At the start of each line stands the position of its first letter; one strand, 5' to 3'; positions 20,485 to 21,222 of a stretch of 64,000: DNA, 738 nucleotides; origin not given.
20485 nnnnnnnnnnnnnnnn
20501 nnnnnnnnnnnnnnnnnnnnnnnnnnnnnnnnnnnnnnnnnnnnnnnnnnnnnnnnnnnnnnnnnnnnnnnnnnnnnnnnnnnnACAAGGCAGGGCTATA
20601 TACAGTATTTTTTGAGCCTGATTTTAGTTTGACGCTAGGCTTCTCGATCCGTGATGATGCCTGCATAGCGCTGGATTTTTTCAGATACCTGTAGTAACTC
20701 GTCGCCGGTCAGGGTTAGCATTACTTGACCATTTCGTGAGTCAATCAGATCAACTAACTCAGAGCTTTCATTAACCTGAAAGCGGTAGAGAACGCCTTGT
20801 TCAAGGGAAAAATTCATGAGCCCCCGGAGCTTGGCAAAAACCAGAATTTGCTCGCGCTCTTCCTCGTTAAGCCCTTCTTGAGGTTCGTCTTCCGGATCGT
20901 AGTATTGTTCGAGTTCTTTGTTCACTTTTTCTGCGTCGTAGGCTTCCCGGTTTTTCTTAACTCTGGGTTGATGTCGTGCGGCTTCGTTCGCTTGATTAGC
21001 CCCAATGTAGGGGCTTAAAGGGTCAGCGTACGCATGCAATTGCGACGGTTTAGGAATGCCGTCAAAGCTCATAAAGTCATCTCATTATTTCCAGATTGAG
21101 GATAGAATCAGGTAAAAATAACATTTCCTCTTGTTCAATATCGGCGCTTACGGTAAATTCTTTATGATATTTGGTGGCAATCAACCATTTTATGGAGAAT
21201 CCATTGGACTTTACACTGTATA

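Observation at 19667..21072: Pseudo-receiver + degenerate GGDEF (GDDEI) with intact I-site: likely c-di-GMP receptor, co-transcribed with an acidic orphan protein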

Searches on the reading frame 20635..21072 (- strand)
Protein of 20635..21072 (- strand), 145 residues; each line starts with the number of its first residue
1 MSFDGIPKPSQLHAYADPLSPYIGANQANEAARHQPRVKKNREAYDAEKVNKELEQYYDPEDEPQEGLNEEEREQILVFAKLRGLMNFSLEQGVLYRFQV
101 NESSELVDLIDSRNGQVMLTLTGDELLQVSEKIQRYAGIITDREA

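Call 3: search_protein_families(library=pfam, proteins=[window:20635-21072:-], max_evalue=1)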
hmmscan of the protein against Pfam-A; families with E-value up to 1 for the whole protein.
window:20635-21072:- (145 aa): 3 families
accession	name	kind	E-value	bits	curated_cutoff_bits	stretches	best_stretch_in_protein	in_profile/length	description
PF09821.14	AAA_assoc_C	-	0.017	16.1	27.6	0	98-130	15-47/119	C-terminal AAA-associated domain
PF03646.20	FlaG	-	0.018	15.6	23.8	1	50-142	11-100/101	FlaG protein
PF05405.19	Mt_ATP-synt_B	-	0.089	12.9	21.7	1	46-93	45-92/163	Mitochondrial ATP synthase B chain precursor (ATP-synt_B)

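Call 4: search_protein_families(library=ncbifam, proteins=[window:20635-21072:-], max_evalue=1)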
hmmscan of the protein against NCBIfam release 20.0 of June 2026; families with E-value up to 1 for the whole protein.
window:20635-21072:- (145 aa): 2 families
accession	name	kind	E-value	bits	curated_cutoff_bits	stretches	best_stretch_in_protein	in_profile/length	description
NF006465.1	PRK08868.1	equivalog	0.0073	16.7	154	1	24-133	18-128/134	flagellar protein FlaG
NF006281.0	PRK08452.1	equivalog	0.055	13.7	117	1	38-144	21-123/124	flagella length regulator FlaG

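Call 9: find_encoding_contigs(protein=window:20635-21072:-, flank=6000, max_places=6)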
Protein window:20635-21072:- (145 aa): 2 contigs read that carry it; 1 place shown.
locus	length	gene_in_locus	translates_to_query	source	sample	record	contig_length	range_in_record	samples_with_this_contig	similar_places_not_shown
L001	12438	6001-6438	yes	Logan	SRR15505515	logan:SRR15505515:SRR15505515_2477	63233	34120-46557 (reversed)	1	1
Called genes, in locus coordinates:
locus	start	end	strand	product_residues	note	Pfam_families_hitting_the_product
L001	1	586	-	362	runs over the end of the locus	PF00535:Glycos_transf_2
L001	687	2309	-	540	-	-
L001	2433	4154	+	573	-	-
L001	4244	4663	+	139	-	PF01741:MscL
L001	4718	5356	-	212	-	PF01467:CTP_transf_like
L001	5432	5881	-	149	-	-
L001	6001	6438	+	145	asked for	-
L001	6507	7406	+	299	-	PF00990:GGDEF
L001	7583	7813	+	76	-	-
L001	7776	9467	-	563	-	-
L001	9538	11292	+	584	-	PF02927:CelD_N, PF00759:Glyco_hydro_9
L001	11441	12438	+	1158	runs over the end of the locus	PF02811:PHP, PF07733:DNA_pol3_alpha, PF17657:DNA_pol3_finger, PF14579:HHH_6, PF01336:tRNA_anti-codon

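Call 23: search_protein_families(library=pfam, alignment_id=A2, max_evalue=0.1)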
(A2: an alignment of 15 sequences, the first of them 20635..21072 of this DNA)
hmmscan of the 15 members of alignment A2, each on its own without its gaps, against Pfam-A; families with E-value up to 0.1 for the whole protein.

A. member 1, window:20635-21072:- (145 aa): 3 families
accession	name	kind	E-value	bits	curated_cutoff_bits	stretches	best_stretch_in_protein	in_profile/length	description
PF09821.14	AAA_assoc_C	-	0.017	16.1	27.6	0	98-130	15-47/119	C-terminal AAA-associated domain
PF03646.20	FlaG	-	0.018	15.6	23.8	1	50-142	11-100/101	FlaG protein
PF05405.19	Mt_ATP-synt_B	-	0.089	12.9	21.7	0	46-93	45-92/163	Mitochondrial ATP synthase B chain precursor (ATP-synt_B)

B. families by the number of members that match (of 15 scanned): 6 families
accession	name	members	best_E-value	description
PF03646.20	FlaG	13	9e-09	FlaG protein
PF09821.14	AAA_assoc_C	1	0.017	C-terminal AAA-associated domain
PF02036.22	SCP2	1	0.019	SCP-2 sterol transfer family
PF18829.7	Importin_rep_6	1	0.032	Importin repeat 6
PF14571.11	Di19_C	1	0.088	Stress-induced protein Di19, C-terminal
PF05405.19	Mt_ATP-synt_B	1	0.089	Mitochondrial ATP synthase B chain precursor (ATP-synt_B)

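Call 24: search_solved_structures(query=A2, max_evalue=10, show_alignments=3)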
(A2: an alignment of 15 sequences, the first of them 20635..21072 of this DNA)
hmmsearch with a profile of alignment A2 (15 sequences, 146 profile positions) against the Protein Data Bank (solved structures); distinct sequences matched with E-value up to 10: 3.
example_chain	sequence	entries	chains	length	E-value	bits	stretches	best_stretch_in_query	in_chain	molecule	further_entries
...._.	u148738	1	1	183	0.18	15.2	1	16-78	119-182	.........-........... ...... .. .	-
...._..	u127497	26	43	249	1.1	12.7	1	17-92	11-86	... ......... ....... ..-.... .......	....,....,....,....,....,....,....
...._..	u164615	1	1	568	1.6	12.2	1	16-100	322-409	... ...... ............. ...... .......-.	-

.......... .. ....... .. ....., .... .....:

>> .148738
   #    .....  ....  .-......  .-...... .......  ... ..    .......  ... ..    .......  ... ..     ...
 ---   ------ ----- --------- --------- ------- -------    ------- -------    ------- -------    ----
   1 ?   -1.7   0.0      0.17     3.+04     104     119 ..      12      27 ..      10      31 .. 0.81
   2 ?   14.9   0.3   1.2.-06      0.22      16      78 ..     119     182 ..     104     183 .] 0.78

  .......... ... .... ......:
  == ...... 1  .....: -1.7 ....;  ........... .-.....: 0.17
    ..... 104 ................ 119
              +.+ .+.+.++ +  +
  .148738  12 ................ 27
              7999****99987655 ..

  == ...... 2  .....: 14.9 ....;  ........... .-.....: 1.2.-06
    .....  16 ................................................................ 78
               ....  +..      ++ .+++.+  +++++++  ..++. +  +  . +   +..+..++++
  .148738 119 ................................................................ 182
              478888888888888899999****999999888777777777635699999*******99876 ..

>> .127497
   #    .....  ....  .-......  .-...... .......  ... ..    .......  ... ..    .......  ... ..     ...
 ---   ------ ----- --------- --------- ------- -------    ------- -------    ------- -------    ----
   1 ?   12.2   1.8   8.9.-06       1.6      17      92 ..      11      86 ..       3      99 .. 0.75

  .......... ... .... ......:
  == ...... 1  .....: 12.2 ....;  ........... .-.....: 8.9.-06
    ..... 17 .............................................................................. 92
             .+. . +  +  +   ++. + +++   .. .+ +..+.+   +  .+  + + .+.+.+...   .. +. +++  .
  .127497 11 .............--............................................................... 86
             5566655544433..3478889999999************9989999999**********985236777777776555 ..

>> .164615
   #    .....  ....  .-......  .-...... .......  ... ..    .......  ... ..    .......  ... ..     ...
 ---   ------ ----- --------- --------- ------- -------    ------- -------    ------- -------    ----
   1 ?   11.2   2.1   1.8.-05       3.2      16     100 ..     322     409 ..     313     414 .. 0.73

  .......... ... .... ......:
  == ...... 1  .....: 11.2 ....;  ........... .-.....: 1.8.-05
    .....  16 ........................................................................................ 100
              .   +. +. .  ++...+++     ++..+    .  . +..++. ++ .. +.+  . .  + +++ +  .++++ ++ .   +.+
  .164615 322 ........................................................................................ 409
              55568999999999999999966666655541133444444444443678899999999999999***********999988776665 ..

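Call 29: find_homologous_proteins(query=window:20635-21072:-, max_evalue=0.001)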
Query window:20635-21072:- (145 aa): 14 proteins with E <= 0.001 among 25 candidates.
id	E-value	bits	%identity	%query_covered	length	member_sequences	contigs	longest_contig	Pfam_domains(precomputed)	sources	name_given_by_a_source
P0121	2.4e-88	311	100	100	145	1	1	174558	-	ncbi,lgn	-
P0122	2.6e-70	253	79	100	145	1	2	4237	-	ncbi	-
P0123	1.7e-66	240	77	100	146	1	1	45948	-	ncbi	-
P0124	2.0e-55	204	65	100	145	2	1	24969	-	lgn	-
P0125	2.0e-48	182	59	100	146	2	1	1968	-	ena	-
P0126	2.2e-42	162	56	100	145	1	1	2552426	-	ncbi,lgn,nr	ncbi:MAG: hypothetical protein IPK79_03810 [Vampirovibrionales bacterium]|nr:hypothetical protein [V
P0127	1.3e-41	160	54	100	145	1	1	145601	-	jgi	-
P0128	7.2e-40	154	52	100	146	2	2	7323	-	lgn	-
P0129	5.5e-37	145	65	74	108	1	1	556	-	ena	-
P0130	4.6e-36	142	50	99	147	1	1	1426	PF03646.21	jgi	-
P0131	6.6e-36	141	51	100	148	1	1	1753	-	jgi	jgi:uncharacterized FlaG/YvyC family protein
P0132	1.5e-31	127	48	99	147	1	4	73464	PF03646.21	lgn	-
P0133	3.0e-24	103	42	100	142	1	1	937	-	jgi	jgi:uncharacterized FlaG/YvyC family protein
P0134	6.2e-21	93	41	98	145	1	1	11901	-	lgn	-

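Call 38: predict_structure(alignment_id=A3)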
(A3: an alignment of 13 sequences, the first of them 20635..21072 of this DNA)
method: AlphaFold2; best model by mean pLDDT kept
length: 145 residues; sequences in the alignment: 13
mean_pLDDT: 64.8   pTM: 0.38
mean pLDDT of the five models: 64.8, 61.7, 60.9, 60.4, 60.3
residues with pLDDT >= 90: 1; 70-90: 63; 50-70: 44; < 50: 37
segments of 3 or more residues with pLDDT < 50: 1-9, 11-13, 39-41, 44-46, 51-53, 58-63, 143-145
pLDDT, mean of each block of 10 residues (from residue 1): 43 51 59 54 49 49 58 76 78 83 87 86 81 63 48
secondary structure, 60 per line:
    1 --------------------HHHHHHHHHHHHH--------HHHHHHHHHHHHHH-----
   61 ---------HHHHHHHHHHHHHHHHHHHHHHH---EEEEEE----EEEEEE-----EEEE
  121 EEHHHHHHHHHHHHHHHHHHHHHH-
elements in order: H21-33 H42-55 H70-92 E96-101 E106-111 E117-122 H123-144

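Call 42: fold_search(model_id=the predicted structure, library=pdb)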
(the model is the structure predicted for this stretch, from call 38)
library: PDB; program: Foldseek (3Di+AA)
matches with E <= 10: 728; with E <= 0.001: 0
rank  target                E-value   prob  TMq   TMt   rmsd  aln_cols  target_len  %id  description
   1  1u2l_A                7.7e-02  0.97  0.23  0.12   3.1        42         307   28  Crystal structure of the C-terminal domain from the catalase-peroxidase KatG of Escherichia coli (P1) (released 2004-10-05)
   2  7jz6_B                8.3e-02  0.96  0.24  0.06   3.8        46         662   26  The Cryo-EM structure of the Catalase-peroxidase from Escherichia coli (released 2021-01-20)
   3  7jz6_A                1.7e-01  0.90  0.24  0.06   3.8        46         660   26  The Cryo-EM structure of the Catalase-peroxidase from Escherichia coli (released 2021-01-20)
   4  5txq_A                4.2e-01  0.87  0.24  0.05   2.7        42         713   17  Crystal structure of the A143D variant of catalase-peroxidase from B. pseudomallei (released 2017-04-26)
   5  1u2k                  4.2e-01  0.80  0.23  0.12   3.2        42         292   28  Crystal structure of the C-terminal domain from the catalase-peroxidase KatG of Escherichia coli (I41) (released 2004-10-05)
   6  5l02_A                4.5e-01  0.85  0.24  0.05   2.7        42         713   17  S324T variant of B. pseudomallei KatG (released 2016-08-10)
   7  1u2j_A                5.1e-01  0.72  0.23  0.12   3.3        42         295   28  Crystal structure of the C-terminal domain from the catalase-peroxidase KatG of Escherichia coli (P21 21 21) (released 2004-10-05)
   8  5kq6_A                5.4e-01  0.82  0.24  0.05   2.7        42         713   17  Crystal structure of the A359D variant of catalase-peroxidase from B. pseudomallei (released 2017-04-26)
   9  6caw_A                5.4e-01  0.82  0.24  0.05   2.7        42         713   17  Crystal structure of the W95F variant of catalase-peroxidase from B. pseudomallei (released 2018-02-28)
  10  5kqi_A                5.4e-01  0.82  0.24  0.05   2.7        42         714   17  Crystal structure of the L326D variant of catalase-peroxidase from B. pseudomallei (released 2017-04-26)
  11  6jsx_A                5.4e-01  0.63  0.27  0.50   6.6        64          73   19  Structure of a flagellin protein, HpFlaG (released 2020-04-08)
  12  5w6m_A                5.8e-01  0.23  0.20  0.08  16.4       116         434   13  Crystal structure of the human histidyl-tRNA synthetase mutant D175E (released 2018-06-20)
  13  3x16                  6.2e-01  0.66  0.23  0.05   2.9        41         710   27  Crystal structure of the catalase-peroxidase KatG W78F mutant from Synechococcus elongatus PCC7942 (released 2014-12-24)
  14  5sx1_A                6.6e-01  0.80  0.24  0.05   2.7        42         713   17  Crystal structure of D141E variant of B. pseudomallei KatG (released 2016-09-07)
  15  5kqk_A                6.6e-01  0.77  0.24  0.05   2.8        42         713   17  Crystal structure of the Q233E/N240D variant of the catalase-peroxidase from B. pseudomallei (released 2017-04-26)
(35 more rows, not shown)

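Call 53: find_homologous_proteins(query=A2, max_evalue=0.001)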
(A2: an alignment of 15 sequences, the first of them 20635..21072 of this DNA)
Query A2 (15 sequences) (145 aa, profile of the alignment): 46 proteins with E <= 0.001 among 1603 candidates.
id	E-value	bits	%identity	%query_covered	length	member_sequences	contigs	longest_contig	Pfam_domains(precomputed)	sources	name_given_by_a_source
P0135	9.8e-67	242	49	100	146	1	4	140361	PF03646.21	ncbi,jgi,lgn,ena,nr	ncbi:MAG: FlaG protein [Vampirovibrio sp.]|jgi:uncharacterized FlaG/YvyC family protein|nr:FlaG prot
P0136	1.0e-66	242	47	99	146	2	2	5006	PF03646.21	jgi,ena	-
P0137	1.5e-66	241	48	100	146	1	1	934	PF03646.21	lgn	-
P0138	3.7e-66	240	49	100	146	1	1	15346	PF03646.21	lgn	-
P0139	3.8e-66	240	48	99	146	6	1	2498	PF03646.21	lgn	-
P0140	1.0e-65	238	50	99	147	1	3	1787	PF03646.21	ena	-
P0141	1.2e-65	238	45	100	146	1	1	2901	PF03646.21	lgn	-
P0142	2.1e-65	237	47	99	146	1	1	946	PF03646.21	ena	-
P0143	8.1e-65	235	47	99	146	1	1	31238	PF03646.21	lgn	-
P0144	1.1e-63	232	46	100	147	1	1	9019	PF03646.21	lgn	-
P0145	3.8e-63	230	45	100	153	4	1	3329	PF03646.21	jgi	jgi:uncharacterized FlaG/YvyC family protein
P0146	4.7e-63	230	45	100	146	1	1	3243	PF03646.21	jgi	jgi:uncharacterized FlaG/YvyC family protein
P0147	5.9e-63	229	48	99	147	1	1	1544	PF03646.21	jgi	jgi:uncharacterized FlaG/YvyC family protein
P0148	4.3e-62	227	41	98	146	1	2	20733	-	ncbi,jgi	jgi:hypothetical protein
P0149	8.7e-62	226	40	98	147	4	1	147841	-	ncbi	-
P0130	4.1e-60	220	50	99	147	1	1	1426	PF03646.21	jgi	-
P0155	5.9e-60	220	40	99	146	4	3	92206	PF03646.21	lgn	-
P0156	6.1e-60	220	44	98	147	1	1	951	PF03646.21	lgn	-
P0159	1.6e-58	215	42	100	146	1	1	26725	PF03646.21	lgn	-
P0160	3.9e-58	214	43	99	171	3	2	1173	PF03646.21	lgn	-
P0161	8.8e-58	213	44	99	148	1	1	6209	PF03646.21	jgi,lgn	-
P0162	1.4e-57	212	42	98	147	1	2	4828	PF03646.21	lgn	-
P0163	1.4e-57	212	45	98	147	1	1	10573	PF03646.21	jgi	jgi:uncharacterized FlaG/YvyC family protein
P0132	1.2e-56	209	48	99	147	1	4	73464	PF03646.21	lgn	-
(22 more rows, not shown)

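Call 62: search_protein_representatives(alignment_id=A3)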
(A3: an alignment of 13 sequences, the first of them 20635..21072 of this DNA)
Query: 13 sequences, 146 profile positions. Proteins with E-value up to 0.001 (for the whole library): 71; up to 1e-10: 40; up to 1e-30: 13. The best 71 are listed.
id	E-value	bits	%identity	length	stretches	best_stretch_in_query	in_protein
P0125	1.7e-63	229.3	-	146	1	1-146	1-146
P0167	4.0e-51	189.2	-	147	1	1-146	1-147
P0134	1.8e-48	180.7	-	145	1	1-146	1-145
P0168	6.7e-46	172.3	-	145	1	1-146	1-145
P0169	1.1e-45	171.6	-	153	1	1-146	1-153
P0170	1.3e-42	161.6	-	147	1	1-146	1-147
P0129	7.2e-41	156.0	-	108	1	1-109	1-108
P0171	9.0e-40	152.4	-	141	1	1-146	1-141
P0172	5.6e-38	146.6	-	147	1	1-146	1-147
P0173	6.1e-36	140.0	-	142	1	1-145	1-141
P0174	5.5e-35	136.9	-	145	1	1-143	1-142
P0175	3.6e-32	127.8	-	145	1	4-143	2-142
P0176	3.6e-31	124.5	-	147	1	1-145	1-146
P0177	2.1e-29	118.8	-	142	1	1-145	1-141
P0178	1.1e-27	113.1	-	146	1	3-144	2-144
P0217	1.1e-04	38.6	-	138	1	13-143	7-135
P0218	1.2e-04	38.4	-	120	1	46-145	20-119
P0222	3.7e-04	36.9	-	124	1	34-145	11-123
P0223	4.6e-04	36.6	-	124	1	47-145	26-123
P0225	5.7e-04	36.3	-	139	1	12-145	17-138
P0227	6.8e-04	36.0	-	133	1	48-144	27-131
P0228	7.7e-04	35.9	-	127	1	91-146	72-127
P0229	8.6e-04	35.7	-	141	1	23-144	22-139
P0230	9.1e-04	35.6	-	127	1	48-146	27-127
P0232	9.8e-04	35.5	-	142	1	20-144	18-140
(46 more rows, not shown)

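Call 63: search_protein_families(library=pfam, proteins=[P0218, P0222, P0223, P0227, P0228, P0230, P0225, P0229, P0232, P0217], max_evalue=0.001)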
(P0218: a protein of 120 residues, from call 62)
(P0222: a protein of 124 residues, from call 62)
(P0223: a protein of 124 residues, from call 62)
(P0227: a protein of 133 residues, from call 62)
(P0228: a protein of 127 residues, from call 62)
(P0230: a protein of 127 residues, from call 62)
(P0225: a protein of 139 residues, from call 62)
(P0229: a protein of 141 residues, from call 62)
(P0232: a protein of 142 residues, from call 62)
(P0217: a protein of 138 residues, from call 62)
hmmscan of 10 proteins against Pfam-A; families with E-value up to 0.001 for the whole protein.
P0218 (120 aa): 1 family
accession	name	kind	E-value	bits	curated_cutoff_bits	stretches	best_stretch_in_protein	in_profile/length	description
PF03646.20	FlaG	-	4.4e-21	75.4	23.8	1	23-117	6-100/101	FlaG protein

P0222 (124 aa): 1 family
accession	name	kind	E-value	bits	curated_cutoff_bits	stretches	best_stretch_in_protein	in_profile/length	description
PF03646.20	FlaG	-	3.6e-22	78.8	23.8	1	25-122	4-101/101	FlaG protein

P0223 (124 aa): 1 family
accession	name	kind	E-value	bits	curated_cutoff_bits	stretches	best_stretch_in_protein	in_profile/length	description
PF03646.20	FlaG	-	4.4e-20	72.1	23.8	1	26-121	5-100/101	FlaG protein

P0227 (133 aa): 1 family
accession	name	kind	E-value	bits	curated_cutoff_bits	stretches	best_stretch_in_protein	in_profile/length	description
PF03646.20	FlaG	-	4.4e-18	65.7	23.8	1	42-131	12-101/101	FlaG protein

P0228 (127 aa): 1 family
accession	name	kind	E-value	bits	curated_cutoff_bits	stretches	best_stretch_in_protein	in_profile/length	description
PF03646.20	FlaG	-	1.2e-21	77.2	23.8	1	38-124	14-100/101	FlaG protein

P0230 (127 aa): 1 family
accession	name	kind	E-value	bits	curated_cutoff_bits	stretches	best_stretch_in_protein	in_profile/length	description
PF03646.20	FlaG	-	2.7e-23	82.5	23.8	1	28-125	4-101/101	FlaG protein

P0225 (139 aa): 1 family
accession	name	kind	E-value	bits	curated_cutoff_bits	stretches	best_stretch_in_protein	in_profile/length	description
PF03646.20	FlaG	-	1.4e-06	28.8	23.8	1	40-136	4-100/101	FlaG protein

P0229 (141 aa): 0 families

P0232 (142 aa): 1 family
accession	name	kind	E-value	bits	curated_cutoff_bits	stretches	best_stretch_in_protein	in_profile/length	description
PF03646.20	FlaG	-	3.2e-06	27.7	23.8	1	54-140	15-101/101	FlaG protein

P0217 (138 aa): 1 family
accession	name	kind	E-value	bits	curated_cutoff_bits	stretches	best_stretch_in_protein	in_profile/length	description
PF03646.20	FlaG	-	9e-09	35.8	23.8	1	42-135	8-100/101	FlaG protein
